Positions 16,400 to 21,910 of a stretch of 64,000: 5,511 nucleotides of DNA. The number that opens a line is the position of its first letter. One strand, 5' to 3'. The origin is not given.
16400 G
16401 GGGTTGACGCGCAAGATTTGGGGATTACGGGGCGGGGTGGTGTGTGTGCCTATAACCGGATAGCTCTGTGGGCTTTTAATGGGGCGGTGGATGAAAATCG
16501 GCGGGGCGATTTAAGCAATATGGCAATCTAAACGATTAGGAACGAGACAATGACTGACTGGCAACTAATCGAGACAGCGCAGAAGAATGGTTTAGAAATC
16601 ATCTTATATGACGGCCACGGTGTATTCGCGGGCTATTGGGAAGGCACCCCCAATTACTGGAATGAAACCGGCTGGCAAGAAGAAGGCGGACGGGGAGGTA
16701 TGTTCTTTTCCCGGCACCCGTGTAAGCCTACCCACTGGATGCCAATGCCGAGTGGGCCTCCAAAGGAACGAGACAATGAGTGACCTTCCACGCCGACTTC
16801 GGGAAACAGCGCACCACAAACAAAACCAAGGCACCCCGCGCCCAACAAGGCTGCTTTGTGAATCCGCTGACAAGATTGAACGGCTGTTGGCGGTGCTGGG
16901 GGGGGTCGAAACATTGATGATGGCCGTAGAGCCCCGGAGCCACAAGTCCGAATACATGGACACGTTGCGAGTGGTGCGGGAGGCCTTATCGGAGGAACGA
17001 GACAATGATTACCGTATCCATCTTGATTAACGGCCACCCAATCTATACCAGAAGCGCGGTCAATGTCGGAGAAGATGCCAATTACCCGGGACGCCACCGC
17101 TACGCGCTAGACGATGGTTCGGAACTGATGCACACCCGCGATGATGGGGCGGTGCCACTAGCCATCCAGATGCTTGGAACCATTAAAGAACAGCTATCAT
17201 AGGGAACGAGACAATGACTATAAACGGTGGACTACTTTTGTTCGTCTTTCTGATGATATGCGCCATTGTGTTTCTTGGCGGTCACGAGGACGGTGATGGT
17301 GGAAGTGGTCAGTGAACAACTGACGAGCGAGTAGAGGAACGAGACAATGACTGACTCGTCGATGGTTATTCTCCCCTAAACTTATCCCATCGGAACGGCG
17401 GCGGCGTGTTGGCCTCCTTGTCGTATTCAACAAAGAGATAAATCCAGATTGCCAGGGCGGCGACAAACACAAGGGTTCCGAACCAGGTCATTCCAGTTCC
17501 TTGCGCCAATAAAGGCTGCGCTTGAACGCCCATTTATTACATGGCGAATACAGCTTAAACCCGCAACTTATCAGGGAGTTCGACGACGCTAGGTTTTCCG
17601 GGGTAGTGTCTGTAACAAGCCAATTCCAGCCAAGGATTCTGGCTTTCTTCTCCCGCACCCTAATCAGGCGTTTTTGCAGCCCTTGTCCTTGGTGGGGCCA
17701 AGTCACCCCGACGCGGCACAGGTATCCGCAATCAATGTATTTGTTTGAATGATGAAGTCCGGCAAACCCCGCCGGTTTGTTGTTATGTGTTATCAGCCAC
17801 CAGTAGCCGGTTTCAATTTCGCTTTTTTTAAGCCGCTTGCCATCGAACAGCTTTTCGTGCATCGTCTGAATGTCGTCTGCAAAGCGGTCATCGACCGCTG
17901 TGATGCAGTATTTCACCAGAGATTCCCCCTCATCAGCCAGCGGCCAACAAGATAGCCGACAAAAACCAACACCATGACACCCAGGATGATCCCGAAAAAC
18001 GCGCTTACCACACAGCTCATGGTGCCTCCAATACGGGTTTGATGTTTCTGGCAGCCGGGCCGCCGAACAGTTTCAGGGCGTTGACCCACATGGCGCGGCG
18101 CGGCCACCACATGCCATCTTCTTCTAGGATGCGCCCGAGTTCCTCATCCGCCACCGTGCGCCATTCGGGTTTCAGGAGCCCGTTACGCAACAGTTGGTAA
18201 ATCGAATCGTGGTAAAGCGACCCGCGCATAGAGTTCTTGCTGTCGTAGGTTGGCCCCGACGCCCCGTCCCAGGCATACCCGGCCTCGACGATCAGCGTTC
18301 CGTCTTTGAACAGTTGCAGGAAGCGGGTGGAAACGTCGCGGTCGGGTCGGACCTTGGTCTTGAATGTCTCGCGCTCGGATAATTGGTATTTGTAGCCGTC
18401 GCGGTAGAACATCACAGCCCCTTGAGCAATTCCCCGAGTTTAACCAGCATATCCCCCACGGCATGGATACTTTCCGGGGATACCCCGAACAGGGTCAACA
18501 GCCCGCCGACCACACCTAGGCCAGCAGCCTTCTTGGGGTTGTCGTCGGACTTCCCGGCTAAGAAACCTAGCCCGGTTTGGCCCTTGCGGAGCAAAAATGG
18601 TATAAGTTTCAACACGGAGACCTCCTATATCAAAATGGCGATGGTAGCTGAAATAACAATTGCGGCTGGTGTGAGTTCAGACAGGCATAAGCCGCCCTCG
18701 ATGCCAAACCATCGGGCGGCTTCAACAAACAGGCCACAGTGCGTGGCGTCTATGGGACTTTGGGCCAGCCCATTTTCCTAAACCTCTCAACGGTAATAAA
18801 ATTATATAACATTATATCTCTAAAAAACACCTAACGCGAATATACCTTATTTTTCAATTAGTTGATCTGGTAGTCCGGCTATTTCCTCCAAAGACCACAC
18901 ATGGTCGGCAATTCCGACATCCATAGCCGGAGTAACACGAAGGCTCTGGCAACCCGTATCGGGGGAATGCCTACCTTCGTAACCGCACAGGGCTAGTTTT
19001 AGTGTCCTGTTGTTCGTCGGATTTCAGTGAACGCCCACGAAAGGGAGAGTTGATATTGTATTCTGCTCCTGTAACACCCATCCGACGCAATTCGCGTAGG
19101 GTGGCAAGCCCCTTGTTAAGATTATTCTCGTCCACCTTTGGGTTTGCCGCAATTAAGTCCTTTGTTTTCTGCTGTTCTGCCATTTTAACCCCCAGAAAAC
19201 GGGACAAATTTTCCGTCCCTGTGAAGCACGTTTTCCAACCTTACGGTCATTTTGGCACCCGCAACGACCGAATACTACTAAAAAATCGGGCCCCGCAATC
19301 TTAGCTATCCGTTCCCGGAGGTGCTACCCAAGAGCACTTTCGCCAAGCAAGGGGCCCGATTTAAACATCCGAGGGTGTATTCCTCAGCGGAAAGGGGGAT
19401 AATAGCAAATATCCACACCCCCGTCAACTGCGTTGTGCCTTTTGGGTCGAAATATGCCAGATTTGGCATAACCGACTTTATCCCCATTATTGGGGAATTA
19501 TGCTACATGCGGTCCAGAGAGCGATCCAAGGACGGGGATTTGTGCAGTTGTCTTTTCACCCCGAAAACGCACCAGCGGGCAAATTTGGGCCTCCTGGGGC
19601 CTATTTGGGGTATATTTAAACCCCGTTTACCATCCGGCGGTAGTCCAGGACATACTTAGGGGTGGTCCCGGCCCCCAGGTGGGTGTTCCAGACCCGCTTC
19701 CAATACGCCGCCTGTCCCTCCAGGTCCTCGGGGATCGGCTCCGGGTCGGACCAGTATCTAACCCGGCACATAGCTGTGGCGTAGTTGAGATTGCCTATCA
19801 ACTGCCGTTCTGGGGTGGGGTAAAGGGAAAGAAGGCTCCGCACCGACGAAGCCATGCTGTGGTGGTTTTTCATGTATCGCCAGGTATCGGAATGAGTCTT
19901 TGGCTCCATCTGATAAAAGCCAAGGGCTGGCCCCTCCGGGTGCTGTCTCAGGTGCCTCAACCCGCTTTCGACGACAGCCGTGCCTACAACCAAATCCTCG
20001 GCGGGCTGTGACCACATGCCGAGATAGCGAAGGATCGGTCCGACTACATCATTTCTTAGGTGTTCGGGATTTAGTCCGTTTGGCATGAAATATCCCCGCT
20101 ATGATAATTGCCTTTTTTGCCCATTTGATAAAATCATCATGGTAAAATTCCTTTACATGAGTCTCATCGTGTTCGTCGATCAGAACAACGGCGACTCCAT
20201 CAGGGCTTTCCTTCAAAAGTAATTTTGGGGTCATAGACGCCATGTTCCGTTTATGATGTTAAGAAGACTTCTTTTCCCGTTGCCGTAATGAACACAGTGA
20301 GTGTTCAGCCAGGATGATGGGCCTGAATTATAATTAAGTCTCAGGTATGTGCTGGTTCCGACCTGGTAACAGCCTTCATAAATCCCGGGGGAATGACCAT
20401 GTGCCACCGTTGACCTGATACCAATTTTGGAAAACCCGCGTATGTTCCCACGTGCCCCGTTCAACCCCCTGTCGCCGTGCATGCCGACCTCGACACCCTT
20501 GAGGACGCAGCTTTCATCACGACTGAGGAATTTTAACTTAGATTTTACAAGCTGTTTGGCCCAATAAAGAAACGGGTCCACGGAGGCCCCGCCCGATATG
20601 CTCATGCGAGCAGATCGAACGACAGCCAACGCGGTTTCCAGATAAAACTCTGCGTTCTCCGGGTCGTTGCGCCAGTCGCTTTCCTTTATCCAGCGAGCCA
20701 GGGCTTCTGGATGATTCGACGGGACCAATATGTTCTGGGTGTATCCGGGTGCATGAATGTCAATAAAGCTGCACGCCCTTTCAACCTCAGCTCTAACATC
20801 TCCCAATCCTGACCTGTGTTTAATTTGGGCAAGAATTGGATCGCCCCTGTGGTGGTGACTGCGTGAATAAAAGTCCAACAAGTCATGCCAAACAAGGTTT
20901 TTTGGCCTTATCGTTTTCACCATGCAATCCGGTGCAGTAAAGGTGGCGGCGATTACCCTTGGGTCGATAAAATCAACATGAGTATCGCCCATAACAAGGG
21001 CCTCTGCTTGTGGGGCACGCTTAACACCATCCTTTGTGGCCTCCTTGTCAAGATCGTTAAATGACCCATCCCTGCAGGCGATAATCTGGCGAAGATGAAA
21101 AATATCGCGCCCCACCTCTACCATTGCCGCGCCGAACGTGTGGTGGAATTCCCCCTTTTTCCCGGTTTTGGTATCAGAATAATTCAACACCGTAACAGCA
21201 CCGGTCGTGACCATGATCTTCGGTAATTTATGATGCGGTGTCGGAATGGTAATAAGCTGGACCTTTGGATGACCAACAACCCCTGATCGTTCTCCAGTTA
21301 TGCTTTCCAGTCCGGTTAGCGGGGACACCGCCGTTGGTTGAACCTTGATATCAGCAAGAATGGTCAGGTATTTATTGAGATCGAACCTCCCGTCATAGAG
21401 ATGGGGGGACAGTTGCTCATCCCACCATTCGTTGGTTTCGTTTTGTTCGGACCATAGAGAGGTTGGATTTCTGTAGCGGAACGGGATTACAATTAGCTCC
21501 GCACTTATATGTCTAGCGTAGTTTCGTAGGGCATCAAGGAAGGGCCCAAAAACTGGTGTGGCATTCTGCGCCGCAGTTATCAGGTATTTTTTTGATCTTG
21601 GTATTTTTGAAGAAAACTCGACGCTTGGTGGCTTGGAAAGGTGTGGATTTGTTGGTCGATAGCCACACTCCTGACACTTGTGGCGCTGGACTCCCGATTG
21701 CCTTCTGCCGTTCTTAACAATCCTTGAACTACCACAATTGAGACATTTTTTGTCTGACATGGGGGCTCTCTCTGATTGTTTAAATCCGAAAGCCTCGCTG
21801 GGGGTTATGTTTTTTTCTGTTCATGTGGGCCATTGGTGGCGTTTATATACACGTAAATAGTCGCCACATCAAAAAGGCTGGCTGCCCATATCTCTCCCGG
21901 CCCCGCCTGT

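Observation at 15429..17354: Nine copies of a 15-19 bp start-associated junction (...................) stitch together an array of tiny ORFs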

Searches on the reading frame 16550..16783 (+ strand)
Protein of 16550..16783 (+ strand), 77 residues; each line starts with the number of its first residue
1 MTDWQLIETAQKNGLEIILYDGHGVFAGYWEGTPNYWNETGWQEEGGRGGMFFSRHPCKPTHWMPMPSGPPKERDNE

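Call 8: search_protein_families(library=pfam, proteins=[window:16550-16783:+], max_evalue=0.1)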
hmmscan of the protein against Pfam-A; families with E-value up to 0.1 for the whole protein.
window:16550-16783:+ (77 aa): 1 family
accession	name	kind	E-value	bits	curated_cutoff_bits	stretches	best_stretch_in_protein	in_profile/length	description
PF04448.17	DUF551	-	0.00036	21.8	22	1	35-70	29-67/68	Protein of unknown function (DUF551)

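Call 10: search_protein_families(library=phrogs, proteins=[window:16550-16783:+], max_evalue=0.01)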
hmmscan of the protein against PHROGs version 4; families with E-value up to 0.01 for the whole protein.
window:16550-16783:+ (77 aa): 2 families
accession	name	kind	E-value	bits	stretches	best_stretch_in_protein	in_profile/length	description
phrog_924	-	unknown function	1.9e-06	28.7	1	13-76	102-156/267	-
phrog_60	-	unknown function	0.0014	19.3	1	18-74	239-283/461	-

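Call 30: find_related_loci(query=window:16550-16783:+, collection=viral_contigs, flank=5000)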
Query window:16550-16783:+ (77 aa) in viral_contigs; peptide patterns used: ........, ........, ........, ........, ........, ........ (x = any residue, [..] = any of these).
15 stretches matched a pattern; 4 encode a relative of the query (tblastn E <= 1e-3); 4 distinct loci.
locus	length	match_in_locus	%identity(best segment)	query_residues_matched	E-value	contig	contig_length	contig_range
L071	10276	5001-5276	34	1-70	1e-6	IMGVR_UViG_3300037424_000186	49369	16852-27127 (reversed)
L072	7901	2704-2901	42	4-75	1e-6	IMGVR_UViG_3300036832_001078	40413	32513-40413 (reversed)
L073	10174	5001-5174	36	10-70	2e-5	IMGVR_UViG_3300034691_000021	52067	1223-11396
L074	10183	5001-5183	35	5-73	1e-4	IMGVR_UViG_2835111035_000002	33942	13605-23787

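Call 54: find_homologous_proteins(query=window:16550-16783:+, max_evalue=0.001)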
Query window:16550-16783:+ (77 aa): 2 proteins with E <= 0.001 among 7 candidates.
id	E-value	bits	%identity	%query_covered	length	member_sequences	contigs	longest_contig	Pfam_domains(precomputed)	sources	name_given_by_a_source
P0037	2.2e-50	186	100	100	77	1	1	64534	-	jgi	-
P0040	7.0e-4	38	40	91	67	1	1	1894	PF04448.18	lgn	-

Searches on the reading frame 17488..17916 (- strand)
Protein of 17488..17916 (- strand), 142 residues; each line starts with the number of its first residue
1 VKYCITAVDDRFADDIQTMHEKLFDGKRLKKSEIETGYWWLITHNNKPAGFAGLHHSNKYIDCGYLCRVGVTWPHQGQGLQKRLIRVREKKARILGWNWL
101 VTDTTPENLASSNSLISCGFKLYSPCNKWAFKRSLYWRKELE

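Call 7: search_protein_families(library=pfam, proteins=[window:17488-17916:-], max_evalue=0.01)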
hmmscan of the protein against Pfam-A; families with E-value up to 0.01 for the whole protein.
window:17488-17916:- (142 aa): 4 families
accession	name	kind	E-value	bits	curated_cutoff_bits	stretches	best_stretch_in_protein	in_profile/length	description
PF00583.31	Acetyltransf_1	-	4.3e-08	33.9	20.7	1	32-120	25-116/116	Acetyltransferase (GNAT) family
PF13302.13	Acetyltransf_3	-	3.9e-06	28.1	25.4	1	21-121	38-138/138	Acetyltransferase (GNAT) domain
PF13508.13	Acetyltransf_7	-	7.3e-05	23.5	27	1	37-97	3-62/84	Acetyltransferase (GNAT) domain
PF13673.13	Acetyltransf_10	-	0.0099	16.3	23.6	0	27-92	20-80/128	Acetyltransferase (GNAT) domain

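Call 56: find_related_loci(query=window:17488-17916:-, collection=viral_contigs, flank=8000)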
Query window:17488-17916:- (142 aa) in viral_contigs; peptide patterns used: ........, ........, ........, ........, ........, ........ (x = any residue, [..] = any of these).
31 stretches matched a pattern; 28 encode a relative of the query (tblastn E <= 1e-3); 28 distinct loci.
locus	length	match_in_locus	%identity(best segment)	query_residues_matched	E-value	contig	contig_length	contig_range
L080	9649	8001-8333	57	30-141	2e-40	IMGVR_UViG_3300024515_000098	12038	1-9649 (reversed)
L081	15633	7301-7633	57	30-141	2e-40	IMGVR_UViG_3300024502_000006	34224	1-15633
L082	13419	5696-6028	57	30-141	4e-40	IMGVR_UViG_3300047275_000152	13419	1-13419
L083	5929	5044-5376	56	30-141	1e-39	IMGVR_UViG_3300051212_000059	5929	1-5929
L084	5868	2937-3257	57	34-141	3e-39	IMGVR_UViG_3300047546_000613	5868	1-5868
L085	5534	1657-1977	57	34-141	3e-39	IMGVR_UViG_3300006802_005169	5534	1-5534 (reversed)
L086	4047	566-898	54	30-141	2e-39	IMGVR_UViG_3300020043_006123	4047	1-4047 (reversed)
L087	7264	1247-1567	57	34-141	3e-39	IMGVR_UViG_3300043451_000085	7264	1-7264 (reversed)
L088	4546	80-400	57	34-141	4e-39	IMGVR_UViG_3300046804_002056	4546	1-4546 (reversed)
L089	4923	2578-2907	57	32-141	2e-37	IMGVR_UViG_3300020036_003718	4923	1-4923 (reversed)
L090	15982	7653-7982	57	32-141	2e-37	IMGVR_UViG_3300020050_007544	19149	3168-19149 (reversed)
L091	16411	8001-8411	49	5-141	2e-37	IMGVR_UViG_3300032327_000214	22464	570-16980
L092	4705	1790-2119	56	32-141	3e-37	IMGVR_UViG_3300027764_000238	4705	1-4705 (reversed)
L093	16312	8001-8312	57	37-141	6e-37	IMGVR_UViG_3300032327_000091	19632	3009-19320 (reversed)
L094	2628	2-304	58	40-141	6e-37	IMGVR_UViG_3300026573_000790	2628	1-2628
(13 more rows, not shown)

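Call 89: search_protein_families(library=phrogs, proteins=[window:17488-17916:-], max_evalue=0.001)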
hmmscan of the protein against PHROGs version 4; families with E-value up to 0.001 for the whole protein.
window:17488-17916:- (142 aa): 1 family
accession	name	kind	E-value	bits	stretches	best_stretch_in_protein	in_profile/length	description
phrog_1249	-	other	0.00031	21.5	1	35-121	57-147/180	acetyltransferase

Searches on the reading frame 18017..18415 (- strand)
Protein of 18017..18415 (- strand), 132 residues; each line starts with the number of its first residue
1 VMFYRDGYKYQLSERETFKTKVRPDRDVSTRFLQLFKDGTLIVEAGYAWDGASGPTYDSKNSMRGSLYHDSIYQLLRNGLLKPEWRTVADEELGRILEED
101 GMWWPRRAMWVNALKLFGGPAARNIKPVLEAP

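Call 7: search_protein_families(library=pfam, proteins=[window:18017-18415:-], max_evalue=0.01)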
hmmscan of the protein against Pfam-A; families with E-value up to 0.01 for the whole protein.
window:18017-18415:- (132 aa): 0 families

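Call 55: find_related_loci(query=window:18017-18415:-, collection=viral_contigs, flank=8000)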
Query window:18017-18415:- (132 aa) in viral_contigs; peptide patterns used: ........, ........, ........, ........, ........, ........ (x = any residue, [..] = any of these).
24 stretches matched a pattern; 3 encode a relative of the query (tblastn E <= 1e-3); 3 distinct loci.
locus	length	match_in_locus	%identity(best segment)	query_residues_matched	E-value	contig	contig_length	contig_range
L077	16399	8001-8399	44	2-132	2e-31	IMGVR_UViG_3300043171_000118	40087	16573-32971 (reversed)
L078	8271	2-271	61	45-132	1e-29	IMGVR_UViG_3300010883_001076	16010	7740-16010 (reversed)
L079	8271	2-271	59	45-132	2e-28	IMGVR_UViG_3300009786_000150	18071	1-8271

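Call 89: search_protein_families(library=phrogs, proteins=[window:18017-18415:-], max_evalue=0.001)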
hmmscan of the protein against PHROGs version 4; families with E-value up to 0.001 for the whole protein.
window:18017-18415:- (132 aa): 1 family
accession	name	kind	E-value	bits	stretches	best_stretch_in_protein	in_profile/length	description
phrog_1158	-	tail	8.6e-15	55.9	1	2-123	16-132/205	tail assembly chaperone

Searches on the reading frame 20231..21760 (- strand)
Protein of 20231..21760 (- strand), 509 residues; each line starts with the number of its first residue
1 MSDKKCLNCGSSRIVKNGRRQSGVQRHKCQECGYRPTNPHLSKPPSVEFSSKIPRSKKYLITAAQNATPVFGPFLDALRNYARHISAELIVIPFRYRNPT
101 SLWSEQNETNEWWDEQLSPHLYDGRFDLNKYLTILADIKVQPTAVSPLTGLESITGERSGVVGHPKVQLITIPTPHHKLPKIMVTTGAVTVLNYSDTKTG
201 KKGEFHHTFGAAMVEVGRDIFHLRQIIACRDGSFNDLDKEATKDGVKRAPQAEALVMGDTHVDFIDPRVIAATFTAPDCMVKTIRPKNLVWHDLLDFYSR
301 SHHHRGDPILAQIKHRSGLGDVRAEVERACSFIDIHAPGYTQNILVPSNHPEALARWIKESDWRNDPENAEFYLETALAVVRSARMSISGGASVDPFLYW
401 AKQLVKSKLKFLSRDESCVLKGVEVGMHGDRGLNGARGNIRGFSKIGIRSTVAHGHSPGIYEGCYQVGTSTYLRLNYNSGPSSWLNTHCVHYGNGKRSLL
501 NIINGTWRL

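Call 7: search_protein_families(library=pfam, proteins=[window:20231-21760:-], max_evalue=0.01)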
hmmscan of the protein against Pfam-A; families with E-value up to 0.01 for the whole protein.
window:20231-21760:- (509 aa): 0 families

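Call 40: search_protein_families(library=phrogs, proteins=[window:20231-21760:-], max_evalue=0.0001)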
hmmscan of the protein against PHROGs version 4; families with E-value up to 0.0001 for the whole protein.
window:20231-21760:- (509 aa): 1 family
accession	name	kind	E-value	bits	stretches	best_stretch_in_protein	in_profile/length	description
phrog_1745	-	other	2e-149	499.7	1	50-508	80-541/542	DNA transfer protein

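Call 42: search_dna_similar(query=window:20231-21760:-, collection=phages, mode=protein, max_rows=15)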
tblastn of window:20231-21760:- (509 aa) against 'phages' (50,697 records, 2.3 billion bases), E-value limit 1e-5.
Records with a match: 1133; places in all: 1263; records where one place covers at least 80% of the query: 1114.
Best place of each record, by identity: <60% 1133.
By first word of the organism name: Vibrio 368; Salmonella 273; Escherichia 127; Klebsiella 81; Flavobacterium 68; Caulobacter 39; Rhizobium 29; Phage 13; Cellulophaga 12; Bacteriophage 11; and 42 more.
By host as written in the record: - 358; Flavobacterium sp. BAL314 68; Escherichia coli 42; Salmonella enterica subsp. enterica serovar Enteritidis PT1 39; Vibrio harveyi BAA-1116 36; Klebsiella pneumoniae 25; Salmonella sp. 24; Salmonella enterica 23; and 223 more.
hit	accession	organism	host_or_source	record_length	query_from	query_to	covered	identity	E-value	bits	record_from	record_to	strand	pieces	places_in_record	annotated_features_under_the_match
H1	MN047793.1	Xanthomonas phage Xoo-sp13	Xanthomonas oryzae pv. oryzae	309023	55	508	89%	48.5%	4e-140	451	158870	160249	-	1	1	putative A1 protein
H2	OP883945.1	Stenotrophomonas phage CM1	Stenotrophomonas maltophilia SRM01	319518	58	508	89%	47.9%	4e-140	451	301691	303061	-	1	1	record has no annotation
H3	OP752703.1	Stenotrophomonas phage RAS14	Stenotrophomonas maltophilia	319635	58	508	89%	47.9%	4e-140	451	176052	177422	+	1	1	hypothetical protein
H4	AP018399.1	Xanthomonas phage XacN1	Xanthomonas citri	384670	58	508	89%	47.7%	5e-137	442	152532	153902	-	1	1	putative T5 A1-like protein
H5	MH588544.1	Caulobacter phage CcrBL10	Caulobacter vibrioides CB15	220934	20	509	96%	37.0%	3e-89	305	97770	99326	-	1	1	hypothetical protein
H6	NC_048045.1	Caulobacter phage CcrBL10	Caulobacter vibrioides CB15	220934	20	509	96%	37.0%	3e-89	305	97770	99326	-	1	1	DNA transfer protein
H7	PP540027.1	Maribacter phage Panino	Maribacter halichondriae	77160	41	504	91%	37.9%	7e-77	312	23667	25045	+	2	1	DNA transfer protein (x2)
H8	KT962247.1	Cellulophaga phage phi17:2_18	Cellulophaga baltica #18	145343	55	508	89%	38.4%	1e-87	300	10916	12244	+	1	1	A1-like protein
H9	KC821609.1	Cellulophaga phage phi17:2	Cellulophaga baltica #17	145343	55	508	89%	38.4%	1e-87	300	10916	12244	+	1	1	A1-like protein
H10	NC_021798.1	Cellulophaga phage phi17:2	Cellulophaga baltica #17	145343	55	508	89%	38.4%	1e-87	300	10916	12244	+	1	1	DNA transfer protein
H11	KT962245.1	Cellulophaga phage phi4:1_13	Cellulophaga baltica #13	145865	55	508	89%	38.4%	1e-87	300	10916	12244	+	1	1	A1-like protein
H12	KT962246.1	Cellulophaga phage phi4:1_18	Cellulophaga baltica #18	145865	55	508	89%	38.4%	1e-87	300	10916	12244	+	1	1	A1-like protein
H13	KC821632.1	Cellulophaga phage phi4:1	Cellulophaga baltica #4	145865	55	508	89%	38.4%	1e-87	300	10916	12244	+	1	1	A1-like protein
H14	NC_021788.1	Cellulophaga phage phi4:1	Cellulophaga baltica #4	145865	55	508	89%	38.4%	1e-87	300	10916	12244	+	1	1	DNA transfer protein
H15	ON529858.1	Brevundimonas phage vB_BgoS-Bajun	Brevundimonas goettingensis LVF2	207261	20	509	96%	35.0%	1e-82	285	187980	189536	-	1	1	hypothetical protein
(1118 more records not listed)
